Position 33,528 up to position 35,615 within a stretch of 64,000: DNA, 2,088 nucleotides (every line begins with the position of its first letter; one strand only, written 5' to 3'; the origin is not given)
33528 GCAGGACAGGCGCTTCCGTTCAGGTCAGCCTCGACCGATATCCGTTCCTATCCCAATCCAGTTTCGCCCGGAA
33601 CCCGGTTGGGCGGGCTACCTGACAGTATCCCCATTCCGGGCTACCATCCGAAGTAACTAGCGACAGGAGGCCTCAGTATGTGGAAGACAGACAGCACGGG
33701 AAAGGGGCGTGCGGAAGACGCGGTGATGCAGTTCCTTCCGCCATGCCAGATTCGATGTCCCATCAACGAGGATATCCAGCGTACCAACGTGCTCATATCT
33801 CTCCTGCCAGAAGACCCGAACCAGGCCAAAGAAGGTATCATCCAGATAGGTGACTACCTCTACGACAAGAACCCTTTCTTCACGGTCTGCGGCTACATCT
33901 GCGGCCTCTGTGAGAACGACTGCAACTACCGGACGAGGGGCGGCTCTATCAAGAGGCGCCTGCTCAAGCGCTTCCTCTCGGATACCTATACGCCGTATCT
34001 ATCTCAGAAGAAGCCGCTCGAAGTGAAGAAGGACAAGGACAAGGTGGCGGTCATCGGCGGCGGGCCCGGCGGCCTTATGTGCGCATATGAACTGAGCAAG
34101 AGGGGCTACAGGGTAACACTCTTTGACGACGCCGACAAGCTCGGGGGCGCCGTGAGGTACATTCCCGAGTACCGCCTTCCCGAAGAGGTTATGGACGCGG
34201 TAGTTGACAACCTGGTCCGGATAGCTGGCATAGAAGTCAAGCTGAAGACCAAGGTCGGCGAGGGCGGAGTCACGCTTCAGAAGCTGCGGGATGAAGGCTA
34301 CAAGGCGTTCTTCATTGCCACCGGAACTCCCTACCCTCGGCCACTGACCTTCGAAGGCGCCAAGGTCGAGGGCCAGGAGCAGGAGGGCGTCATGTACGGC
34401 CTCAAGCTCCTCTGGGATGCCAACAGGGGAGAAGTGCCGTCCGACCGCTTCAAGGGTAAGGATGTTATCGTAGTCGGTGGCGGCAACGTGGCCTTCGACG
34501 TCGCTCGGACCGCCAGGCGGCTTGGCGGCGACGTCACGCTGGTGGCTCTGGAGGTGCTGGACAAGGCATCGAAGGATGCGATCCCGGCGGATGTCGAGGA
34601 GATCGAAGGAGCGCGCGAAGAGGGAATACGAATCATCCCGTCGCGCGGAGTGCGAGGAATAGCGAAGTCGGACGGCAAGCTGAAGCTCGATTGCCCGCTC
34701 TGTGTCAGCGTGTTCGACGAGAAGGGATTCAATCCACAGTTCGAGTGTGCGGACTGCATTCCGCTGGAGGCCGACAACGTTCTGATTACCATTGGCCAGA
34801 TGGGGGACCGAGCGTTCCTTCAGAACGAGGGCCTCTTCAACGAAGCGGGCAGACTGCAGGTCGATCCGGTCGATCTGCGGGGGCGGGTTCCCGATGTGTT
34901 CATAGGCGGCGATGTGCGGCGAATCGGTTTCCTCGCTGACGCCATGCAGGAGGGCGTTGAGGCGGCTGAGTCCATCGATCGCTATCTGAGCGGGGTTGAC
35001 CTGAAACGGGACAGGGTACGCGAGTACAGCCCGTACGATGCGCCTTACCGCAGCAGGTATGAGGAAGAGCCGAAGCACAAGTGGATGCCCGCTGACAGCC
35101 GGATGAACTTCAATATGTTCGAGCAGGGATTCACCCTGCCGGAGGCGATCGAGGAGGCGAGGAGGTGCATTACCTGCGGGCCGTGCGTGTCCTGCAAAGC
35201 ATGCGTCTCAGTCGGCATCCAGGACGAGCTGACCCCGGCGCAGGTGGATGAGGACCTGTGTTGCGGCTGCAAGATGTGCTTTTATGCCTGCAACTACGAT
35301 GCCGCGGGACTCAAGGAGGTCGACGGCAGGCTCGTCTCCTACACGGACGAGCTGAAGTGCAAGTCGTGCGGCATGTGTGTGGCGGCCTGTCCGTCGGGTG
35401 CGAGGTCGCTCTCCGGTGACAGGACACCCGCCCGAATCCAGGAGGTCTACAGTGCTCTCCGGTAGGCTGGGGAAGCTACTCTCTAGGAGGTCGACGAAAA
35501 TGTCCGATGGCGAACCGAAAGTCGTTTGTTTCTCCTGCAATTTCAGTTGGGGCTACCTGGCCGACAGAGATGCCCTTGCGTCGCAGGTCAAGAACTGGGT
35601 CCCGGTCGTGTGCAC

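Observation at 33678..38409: Mvh-type [NiFe] hydrogenase whose partner is a GltD/NfnB-like NAD(P)H flavoprotein rather than HdrA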

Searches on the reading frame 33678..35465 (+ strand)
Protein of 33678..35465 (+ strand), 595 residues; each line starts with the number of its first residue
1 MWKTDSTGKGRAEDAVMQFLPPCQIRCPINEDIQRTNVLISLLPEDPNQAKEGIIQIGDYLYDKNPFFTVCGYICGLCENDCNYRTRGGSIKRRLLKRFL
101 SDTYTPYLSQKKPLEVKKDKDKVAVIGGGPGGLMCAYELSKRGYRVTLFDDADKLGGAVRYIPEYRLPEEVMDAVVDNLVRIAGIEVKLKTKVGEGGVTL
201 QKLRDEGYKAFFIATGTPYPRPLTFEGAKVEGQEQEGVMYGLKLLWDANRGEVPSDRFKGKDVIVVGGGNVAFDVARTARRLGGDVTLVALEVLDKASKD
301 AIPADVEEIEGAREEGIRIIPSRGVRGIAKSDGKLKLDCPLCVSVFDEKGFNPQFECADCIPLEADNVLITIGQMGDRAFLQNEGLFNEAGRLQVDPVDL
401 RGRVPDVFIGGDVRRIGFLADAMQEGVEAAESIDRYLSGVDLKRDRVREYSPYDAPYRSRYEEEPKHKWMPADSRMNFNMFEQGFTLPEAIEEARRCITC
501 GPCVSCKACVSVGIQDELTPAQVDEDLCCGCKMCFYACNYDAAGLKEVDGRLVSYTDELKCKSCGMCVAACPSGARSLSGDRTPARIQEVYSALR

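Call 3: search_protein_families(library=pfam, proteins=[window:33678-35465:+], max_evalue=0.01)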
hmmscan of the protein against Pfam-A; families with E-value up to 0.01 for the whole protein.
window:33678-35465:+ (595 aa): 24 families
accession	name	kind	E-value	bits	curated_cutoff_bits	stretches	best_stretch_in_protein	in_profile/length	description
PF07992.20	Pyr_redox_2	-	2.1e-30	106.6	26.1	1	122-426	2-291/291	Pyridine nucleotide-disulphide oxidoreductase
PF00070.33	Pyr_redox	-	5.7e-14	52.8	22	2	122-194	1-64/82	Pyridine nucleotide-disulphide oxidoreductase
PF13738.12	Pyr_redox_3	-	4.6e-11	42.9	30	1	257-411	161-305/305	Pyridine nucleotide-disulphide oxidoreductase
PF13450.12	NAD_binding_8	-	1.2e-10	41.9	21.9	1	125-163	1-39/68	NAD(P)-binding Rossmann-like domain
PF03486.20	HI0933_like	-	1e-08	35.4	50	1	122-157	2-37/244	HI0933-like protein Rossmann domain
PF01266.30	DAO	-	1.4e-08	35.1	27.9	1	122-158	1-38/353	FAD dependent oxidoreductase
PF13241.12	NAD_binding_7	-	3.8e-07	31.1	22.1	1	258-309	5-55/104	Putative NAD(P)-binding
PF12831.13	FAD_oxidored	-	1e-06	28.7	27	1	123-158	2-37/416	FAD dependent oxidoreductase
PF14697.11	Fer4_21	-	1.1e-06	29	35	1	521-572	1-52/59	4Fe-4S dicluster domain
PF14691.11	Fer4_20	-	1.2e-06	28.8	25.8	2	21-104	30-108/113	Dihydroprymidine dehydrogenase domain II, 4Fe-4S cluster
PF12838.12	Fer4_7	-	2.2e-06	28.5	27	1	528-575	2-52/52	4Fe-4S dicluster domain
PF00890.30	FAD_binding_2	-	2.7e-06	27.3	20.4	1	123-159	2-38/414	FAD binding domain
PF00037.32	Fer4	-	6.1e-06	26.3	21.1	1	556-576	3-23/24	4Fe-4S binding domain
PF13187.11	Fer4_9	-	7.8e-06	26.3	27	1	528-575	2-51/52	4Fe-4S dicluster domain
PF01134.28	GIDA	-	8.8e-06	25.4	22.1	1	122-156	1-36/391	Glucose inhibited division protein A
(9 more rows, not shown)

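Call 4: search_protein_families(library=ncbifam, proteins=[window:33678-35465:+], max_evalue=0.01)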
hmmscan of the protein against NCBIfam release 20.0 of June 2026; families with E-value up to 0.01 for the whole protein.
window:33678-35465:+ (595 aa): 110 families (the best 25 are shown)
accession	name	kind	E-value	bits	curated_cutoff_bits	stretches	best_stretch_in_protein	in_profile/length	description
NF009410.0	PRK12771.1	subfamily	1.5e-97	327.5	516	1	15-538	42-555/566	NAD(P)-binding protein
NF010590.0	PRK13984.1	equivalog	2.6e-71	240.5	946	1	59-438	225-607/611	putative oxidoreductase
NF009454.0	PRK12814.1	equivalog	3e-60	204.3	916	1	22-511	103-582/657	putative NADPH-dependent glutamate synthase small subunit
TIGR03315.1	Se_ygfK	equivalog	8.4e-58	195.6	835.3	1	19-546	443-941/1012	putative selenate reductase subunit YgfK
NF009414.0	PRK12778.1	equivalog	2.2e-55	188.3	1103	1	53-438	360-750/752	bifunctional dihydroorotate dehydrogenase B NAD binding subunit/NADPH-dependent glutamate synthase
TIGR01316.1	gltA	equivalog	2.3e-51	175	471.75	1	61-437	67-449/449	NADPH-dependent glutamate synthase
NF009415.0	PRK12779.1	equivalog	3.8e-41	140.9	1519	1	105-433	292-622/944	putative bifunctional glutamate synthase subunit beta/2-polyprenylphenol hydroxylase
NF009413.0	PRK12775.1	equivalog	1.3e-39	135.8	1895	1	12-438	330-755/1006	putative trifunctional 2-polyprenylphenol hydroxylase/glutamate synthase subunit beta/ferritin domain-containing protein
TIGR01318.1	gltD_gamma_fam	subfamily_domain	1.5e-37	129.3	482.95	1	21-437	48-465/467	glutamate synthase, small subunit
TIGR01317.1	GOGAT_sm_gam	subfamily_domain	9.7e-36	123.6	447.7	1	21-439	50-480/485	glutamate synthase small subunit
NF045663.1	diclust_near_Sec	equivalog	2.5e-35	121.8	530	2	20-217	17-199/759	pyridine nucleotide-disulfide oxidoreductase/dicluster-binding protein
NF009409.0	PRK12770.1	subfamily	9.2e-31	107.2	343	1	117-441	15-354/360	putative glutamate synthase subunit beta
NF009451.0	PRK12809.1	equivalog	1.5e-28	99.5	1154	2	52-429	239-626/639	formate-dependent uric acid utilization protein YgfT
NF009408.0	PRK12769.1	equivalog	6.5e-28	97.2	1003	1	45-438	248-652/659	formate-dependent uric acid utilization protein AegA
TIGR03997.1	mycofact_OYE_2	equivalog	2.2e-17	62.7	793.15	1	96-227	351-482/645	mycofactocin system FadH/OYE family oxidoreductase 2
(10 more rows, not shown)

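Call 5: find_homologous_proteins(query=window:33678-35465:+, max_evalue=1e-20)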
Query window:33678-35465:+ (595 aa): 1882 proteins with E <= 1e-20 among 8000 candidates; the best 120 are listed.
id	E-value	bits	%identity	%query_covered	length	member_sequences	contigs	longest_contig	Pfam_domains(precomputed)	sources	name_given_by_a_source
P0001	0.0e+0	1376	100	100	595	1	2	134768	PF14697.12,PF13241.13,PF13450.13,PF07992.21,PF00070.34,PF03486.21,PF12838.13,PF01134.29,PF12831.14,PF01266.31,PF14691.12,PF00890.31,PF00037.33,PF13738.13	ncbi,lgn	-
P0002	0.0e+0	1096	79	100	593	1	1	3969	PF14697.12,PF13241.13,PF13450.13,PF07992.21,PF12837.13,PF00070.34,PF03486.21,PF12838.13,PF01266.31,PF01593.31,PF14691.12,PF00037.33,PF13738.13,PF13237.12,PF13187.12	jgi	jgi:NADPH-dependent glutamate synthase beta subunit-like oxidoreductase/ferredoxin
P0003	0.0e+0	1078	77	100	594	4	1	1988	PF14697.12,PF13241.13,PF13450.13,PF07992.21,PF12837.13,PF00070.34,PF03486.21,PF12838.13,PF12831.14,PF01266.31,PF14691.12,PF00890.31,PF00037.33,PF13738.13,PF01262.28,PF13237.12,PF13187.12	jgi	jgi:NADPH-dependent glutamate synthase beta subunit-like oxidoreductase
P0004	0.0e+0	1073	77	100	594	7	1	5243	PF14697.12,PF13241.13,PF13450.13,PF07992.21,PF12837.13,PF00070.34,PF03486.21,PF12838.13,PF01266.31,PF00890.31,PF00037.33,PF13738.13,PF01262.28,PF13237.12,PF13187.12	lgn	-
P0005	0.0e+0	1072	75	100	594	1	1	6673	PF13241.13,PF13450.13,PF07992.21,PF00070.34,PF03486.21,PF12838.13,PF01134.29,PF12831.14,PF01266.31,PF14691.12,PF00890.31,PF00037.33,PF13738.13,PF01262.28,PF13237.12,PF13187.12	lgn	-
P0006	0.0e+0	1053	75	100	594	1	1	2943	PF14697.12,PF13241.13,PF13450.13,PF07992.21,PF00070.34,PF03486.21,PF12838.13,PF12831.14,PF01266.31,PF12797.13,PF00890.31,PF00037.33,PF13738.13,PF01262.28,PF13237.12,PF13187.12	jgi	jgi:NADPH-dependent glutamate synthase beta subunit-like oxidoreductase/NAD-dependent dihydropyrimid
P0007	1.1e-274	931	86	78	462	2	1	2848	PF07992.21,PF00070.34,PF00037.33,PF13738.13,PF12838.13,PF13187.12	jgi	jgi:thioredoxin reductase/Fe-S-cluster-containing hydrogenase component 2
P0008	5.6e-273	925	67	100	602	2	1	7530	PF14697.12,PF13241.13,PF13450.13,PF07992.21,PF00070.34,PF03486.21,PF12838.13,PF01266.31,PF14691.12,PF00890.31,PF00037.33,PF13738.13,PF13237.12,PF13187.12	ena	-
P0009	8.2e-258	875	64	100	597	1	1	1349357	PF14697.12,PF13241.13,PF13450.13,PF07992.21,PF00070.34,PF03486.21,PF12838.13,PF01946.24,PF01266.31,PF01593.31,PF12797.13,PF00890.31,PF00037.33,PF13738.13,PF13237.12,PF13187.12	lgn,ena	-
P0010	1.1e-257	875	64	100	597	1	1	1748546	PF14697.12,PF13241.13,PF13450.13,PF07992.21,PF00070.34,PF03486.21,PF12838.13,PF01946.24,PF01266.31,PF01593.31,PF12797.13,PF00890.31,PF00037.33,PF13738.13,PF13237.12,PF13187.12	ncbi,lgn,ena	-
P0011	1.5e-257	874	64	100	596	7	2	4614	PF14697.12,PF13241.13,PF13450.13,PF07992.21,PF00070.34,PF03486.21,PF12838.13,PF01946.24,PF01266.31,PF01593.31,PF12797.13,PF00890.31,PF00037.33,PF13738.13,PF13237.12,PF13187.12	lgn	-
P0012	3.5e-257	873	63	100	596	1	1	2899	PF14697.12,PF13241.13,PF13450.13,PF07992.21,PF00070.34,PF03486.21,PF12838.13,PF12831.14,PF01946.24,PF01266.31,PF01593.31,PF14691.12,PF00890.31,PF00037.33,PF13738.13,PF13187.12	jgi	jgi:NADPH-dependent glutamate synthase beta subunit-like oxidoreductase/ferredoxin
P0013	5.8e-257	872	64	100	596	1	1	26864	PF14697.12,PF13241.13,PF13450.13,PF07992.21,PF00070.34,PF03486.21,PF12838.13,PF01946.24,PF01266.31,PF01593.31,PF00890.31,PF00037.33,PF13738.13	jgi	-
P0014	8.1e-257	872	63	100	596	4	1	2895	PF14697.12,PF13241.13,PF13450.13,PF07992.21,PF12837.13,PF00070.34,PF03486.21,PF12838.13,PF12831.14,PF01946.24,PF01266.31,PF01593.31,PF12797.13,PF14691.12,PF00890.31,PF00037.33,PF13738.13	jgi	-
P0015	1.1e-256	871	62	100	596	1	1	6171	PF14697.12,PF13241.13,PF13450.13,PF07992.21,PF00070.34,PF03486.21,PF12838.13,PF01134.29,PF12831.14,PF01946.24,PF01266.31,PF01593.31,PF12797.13,PF00890.31,PF00037.33,PF13738.13,PF13237.12,PF13187.12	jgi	jgi:NADPH-dependent glutamate synthase beta subunit-like oxidoreductase/NAD-dependent dihydropyrimid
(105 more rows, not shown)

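Call 6: search_solved_structures(query=window:33678-35465:+, max_evalue=0.00001)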
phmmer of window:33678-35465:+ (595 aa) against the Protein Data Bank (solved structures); distinct sequences matched with E-value up to 0.00001: 26.
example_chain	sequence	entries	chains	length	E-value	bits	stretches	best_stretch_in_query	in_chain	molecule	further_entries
9n5u_A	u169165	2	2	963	9.9e-53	182.7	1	20-442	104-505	NfnA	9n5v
5jca_L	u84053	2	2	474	5.9e-45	157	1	21-438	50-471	NADH-dependent Ferredoxin:NADP Oxidoreductase (NfnI) subunit alpha | NADH-dependent Ferredoxin:NADP Oxidoreductase subunit alpha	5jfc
5vj7_A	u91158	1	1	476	2.1e-42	148.6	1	21-438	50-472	Oxidoreductase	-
8oh5_C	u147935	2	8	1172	3.7e-42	147.8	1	20-572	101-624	Formate dehydrogenase-O, major subunit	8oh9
9bov_A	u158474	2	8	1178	1.9e-41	145.4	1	20-510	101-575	Molybdopterin oxidoreductase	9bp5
4ylf_B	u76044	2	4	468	1.2e-40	142.7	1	64-439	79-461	Dihydropyrimidine dehydrogenase subunit A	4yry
1gt8_A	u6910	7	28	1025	6.4e-33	117.3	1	21-438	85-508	DIHYDROPYRIMIDINE DEHYDROGENASE | Dihydropyrimidine dehydrogenase [NADP(+)]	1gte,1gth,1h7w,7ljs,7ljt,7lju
1h7x_A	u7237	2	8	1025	6.5e-33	117.2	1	21-438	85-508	DIHYDROPYRIMIDINE DEHYDROGENASE | Dihydropyrimidine dehydrogenase [NADP(+)]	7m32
7m31_A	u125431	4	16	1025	6.5e-33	117.2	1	21-438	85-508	Dihydropyrimidine dehydrogenase [NADP(+)]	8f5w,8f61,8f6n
7mfm_I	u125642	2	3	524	5.2e-25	91.1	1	21-440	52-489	Glutamate synthase (NADPH) small chain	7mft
2vdc_G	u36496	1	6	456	1.2e-24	90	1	19-437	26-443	GLUTAMATE SYNTHASE [NADPH] SMALL CHAIN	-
6s6s_G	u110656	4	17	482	1.8e-24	89.4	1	19-437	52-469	Glutamate synthase [NADPH] small chain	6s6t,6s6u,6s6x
9sfi_A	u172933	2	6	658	6.4e-16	61.1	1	514-579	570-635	CoB--CoM heterodisulfide reductase iron-sulfur subunit A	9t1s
7bkb_A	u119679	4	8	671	4.3e-11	45.2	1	521-589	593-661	CoB--CoM heterodisulfide reductase iron-sulfur subunit A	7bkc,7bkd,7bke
5odc_A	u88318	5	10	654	5.3e-11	44.9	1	514-578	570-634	Heterodisulfide reductase, subunit A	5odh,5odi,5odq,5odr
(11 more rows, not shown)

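Call 8: find_encoding_contigs(protein=P0001, flank=10000, max_places=3)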
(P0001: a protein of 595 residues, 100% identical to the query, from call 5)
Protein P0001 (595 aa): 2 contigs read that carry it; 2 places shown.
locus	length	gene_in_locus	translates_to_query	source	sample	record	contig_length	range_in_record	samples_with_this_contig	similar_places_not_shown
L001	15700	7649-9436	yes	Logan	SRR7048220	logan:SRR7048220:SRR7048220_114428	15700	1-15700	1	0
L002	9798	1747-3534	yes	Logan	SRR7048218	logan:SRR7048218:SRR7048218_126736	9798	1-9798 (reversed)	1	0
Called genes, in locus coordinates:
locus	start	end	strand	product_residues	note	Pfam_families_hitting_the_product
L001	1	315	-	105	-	?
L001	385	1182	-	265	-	PF00809:Pterin_bind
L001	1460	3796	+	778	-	PF00708:Acylphosphatase, PF07503:zf-HYPF, PF01300:Sua5_yciO_yrdC, PF17788:HypF_C, PF22521:HypF_C_2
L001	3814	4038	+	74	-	PF01455:HupF_HypC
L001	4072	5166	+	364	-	PF01924:HypD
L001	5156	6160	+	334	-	PF00586:AIRS, PF02769:AIRS_C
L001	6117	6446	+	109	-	-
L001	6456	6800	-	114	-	PF01155:HypA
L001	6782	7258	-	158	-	PF01750:HycI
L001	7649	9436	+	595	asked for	PF07992:Pyr_redox_2, PF00070:Pyr_redox (weak), PF00890:FAD_binding_2 (weak), PF01266:DAO, PF03486:HI0933_like, PF13450:NAD_binding_8, PF13738:Pyr_redox_3 (weak), PF00070:Pyr_redox (weak), +7 more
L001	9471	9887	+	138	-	PF02662:FlpD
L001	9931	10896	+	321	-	PF01058:Oxidored_q6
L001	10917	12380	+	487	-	PF27537:HoxH, PF00374:NiFeSe_Hases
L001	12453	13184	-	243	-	PF00481:PP2C, PF13672:PP2C_2, PF07228:SpoIIE (faint)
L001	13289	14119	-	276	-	PF09754:PAC2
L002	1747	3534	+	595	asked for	PF07992:Pyr_redox_2, PF00070:Pyr_redox (weak), PF00890:FAD_binding_2 (weak), PF01266:DAO, PF03486:HI0933_like, PF13450:NAD_binding_8, PF13738:Pyr_redox_3 (weak), PF00070:Pyr_redox (weak), +7 more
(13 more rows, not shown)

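Call 9: find_encoding_contigs(protein=P0010, flank=10000, max_places=3)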
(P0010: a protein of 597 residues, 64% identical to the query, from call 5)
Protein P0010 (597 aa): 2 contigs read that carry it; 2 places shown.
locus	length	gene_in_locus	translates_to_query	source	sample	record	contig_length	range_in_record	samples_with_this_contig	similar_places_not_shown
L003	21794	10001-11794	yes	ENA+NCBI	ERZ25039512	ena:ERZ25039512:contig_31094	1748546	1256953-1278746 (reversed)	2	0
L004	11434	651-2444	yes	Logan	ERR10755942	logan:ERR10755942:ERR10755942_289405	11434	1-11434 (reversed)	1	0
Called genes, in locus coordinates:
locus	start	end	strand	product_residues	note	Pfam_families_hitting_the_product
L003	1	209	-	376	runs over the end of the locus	PF13510:Fer2_4, PF00037:Fer4 (faint), PF13237:Fer4_10 (faint), PF10588:NADH-G_4Fe-4S_3, PF12838:Fer4_7, PF22117:Fer4_Nqo3, PF04879:Molybdop_Fe4S4, PF00384:Molybdopterin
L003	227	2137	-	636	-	PF01512:Complex1_51K, PF10589:NADH_4Fe-4S, PF00037:Fer4 (weak), PF12838:Fer4_7, PF13187:Fer4_9 (weak), PF13237:Fer4_10 (weak), PF14697:Fer4_21 (weak), PF00037:Fer4 (weak), +2 more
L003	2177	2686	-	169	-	PF01257:2Fe-2S_thioredx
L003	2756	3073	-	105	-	PF14407:Frankia_peptide (weak)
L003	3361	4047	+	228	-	PF00072:Response_reg, PF00196:GerE, PF08281:Sigma70_r4_2 (weak)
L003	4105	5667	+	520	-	PF01590:GAF, PF13185:GAF_2, PF13492:GAF_3, PF00989:PAS, PF08448:PAS_4, PF13188:PAS_8, PF13426:PAS_9, PF07730:HisKA_3, +1 more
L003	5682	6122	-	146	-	-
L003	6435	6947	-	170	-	-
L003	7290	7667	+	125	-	PF09339:HTH_IclR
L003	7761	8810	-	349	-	PF01656:CbiA, PF13500:AAA_26, PF07085:DRTGG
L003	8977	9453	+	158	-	PF01230:HIT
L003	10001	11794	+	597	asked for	PF01946:Thi4 (weak), PF07992:Pyr_redox_2 (weak), PF00070:Pyr_redox (weak), PF00890:FAD_binding_2 (weak), PF01266:DAO (weak), PF07992:Pyr_redox_2, PF13450:NAD_binding_8, PF14697:Fer4_21, +9 more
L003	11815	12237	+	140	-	PF02662:FlpD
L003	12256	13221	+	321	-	PF01058:Oxidored_q6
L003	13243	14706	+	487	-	PF27537:HoxH, PF00374:NiFeSe_Hases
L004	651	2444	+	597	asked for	PF01946:Thi4 (weak), PF07992:Pyr_redox_2 (weak), PF00070:Pyr_redox (weak), PF00890:FAD_binding_2 (weak), PF01266:DAO (weak), PF07992:Pyr_redox_2, PF13450:NAD_binding_8, PF14697:Fer4_21, +9 more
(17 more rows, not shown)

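Call 18: find_related_loci(query=A1, collection=genome_contigs, flank=7000)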
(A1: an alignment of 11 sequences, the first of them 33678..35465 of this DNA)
Query A1 (595 aa) in genome_contigs; peptide patterns used: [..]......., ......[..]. (x = any residue, [..] = any of these).
207 stretches matched a pattern; 156 encode a relative of the query (tblastn E <= 1e-3); the best 80 are kept; 80 distinct loci.
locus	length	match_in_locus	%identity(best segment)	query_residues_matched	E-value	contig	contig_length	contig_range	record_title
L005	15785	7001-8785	87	1-595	0e+0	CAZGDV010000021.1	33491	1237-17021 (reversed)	MAG TPA_asm: uncultured Dehalococcoidia bacterium isolate binchicken_co334_68 genome assembly, contig: NODE_2111_length_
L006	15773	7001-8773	79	1-591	0e+0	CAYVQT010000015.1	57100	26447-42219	MAG TPA_asm: uncultured Dehalococcoidia bacterium isolate binchicken_co334_130 genome assembly, contig: NODE_785_length_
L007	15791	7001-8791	64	1-595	0e+0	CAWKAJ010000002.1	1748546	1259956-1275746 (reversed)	MAG: uncultured Chloroflexia bacterium isolate MFD03726.bin.1.10 genome assembly, contig: contig_31094, whole genome sho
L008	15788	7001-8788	64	1-594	0e+0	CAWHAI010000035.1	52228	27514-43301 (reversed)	MAG: uncultured Chloroflexia bacterium isolate MFD04408.bin.2.112 genome assembly, contig: contig_81215, whole genome sh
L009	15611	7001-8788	63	1-594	0e+0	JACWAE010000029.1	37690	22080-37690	MAG: Dehalococcoidia bacterium isolate B_CHL_03 k141_54411, whole genome shotgun sequence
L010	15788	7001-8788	63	1-594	0e+0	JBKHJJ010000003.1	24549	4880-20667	MAG: Dehalococcoidia bacterium isolate D4M11_38 NODE_937_length_24549_cov_9.643260, whole genome shotgun sequence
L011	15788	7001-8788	62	1-594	0e+0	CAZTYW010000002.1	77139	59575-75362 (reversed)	MAG TPA_asm: uncultured Dehalococcoidia bacterium isolate SRP239594_co1_177 genome assembly, contig: NODE_24_length_7713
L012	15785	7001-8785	62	1-593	0e+0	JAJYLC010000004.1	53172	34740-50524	MAG: Chloroflexi bacterium isolate DBS2-1.bin62 NODE_1000_length_53172_cov_1.415854, whole genome shotgun sequence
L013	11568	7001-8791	62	1-595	0e+0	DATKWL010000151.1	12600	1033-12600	MAG TPA_asm: Dehalococcoidia bacterium isolate SMAG_U14162 k141_131674, whole genome shotgun sequence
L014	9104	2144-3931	62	1-594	0e+0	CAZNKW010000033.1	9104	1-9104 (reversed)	MAG TPA_asm: uncultured Dehalococcoidia bacterium isolate binchicken_co325_96 genome assembly, contig: NODE_3122_length_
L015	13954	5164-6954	62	1-594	0e+0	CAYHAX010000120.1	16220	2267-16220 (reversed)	MAG TPA_asm: uncultured Dehalococcoidia bacterium isolate ERP119294_co2_375 genome assembly, contig: k141_3813343, whole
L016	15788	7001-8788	62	1-594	0e+0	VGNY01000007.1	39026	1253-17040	MAG: Chloroflexi bacterium isolate M_DeepCast_200m_mx_194 M_DeepCast_200m_mx_194_Ga0194113_10000968, whole genome shotgu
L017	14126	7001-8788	61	1-594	0e+0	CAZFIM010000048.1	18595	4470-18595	MAG TPA_asm: uncultured Dehalococcoidales bacterium isolate binchicken_co27_241 genome assembly, contig: NODE_5248_lengt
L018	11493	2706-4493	62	1-594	0e+0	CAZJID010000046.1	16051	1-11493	MAG TPA_asm: uncultured Dehalococcoidales bacterium isolate SRP214966_co4_401 genome assembly, contig: NODE_3291_length_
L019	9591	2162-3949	63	1-594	0e+0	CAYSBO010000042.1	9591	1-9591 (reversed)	MAG TPA_asm: uncultured Dehalococcoidales bacterium isolate SRP319275_co2_15 genome assembly, contig: NODE_7145_length_9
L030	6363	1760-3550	60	1-594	0e+0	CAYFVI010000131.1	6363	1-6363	MAG TPA_asm: uncultured Dehalococcoidaceae bacterium isolate ERP108616_co1_214 genome assembly, contig: k119_311328, who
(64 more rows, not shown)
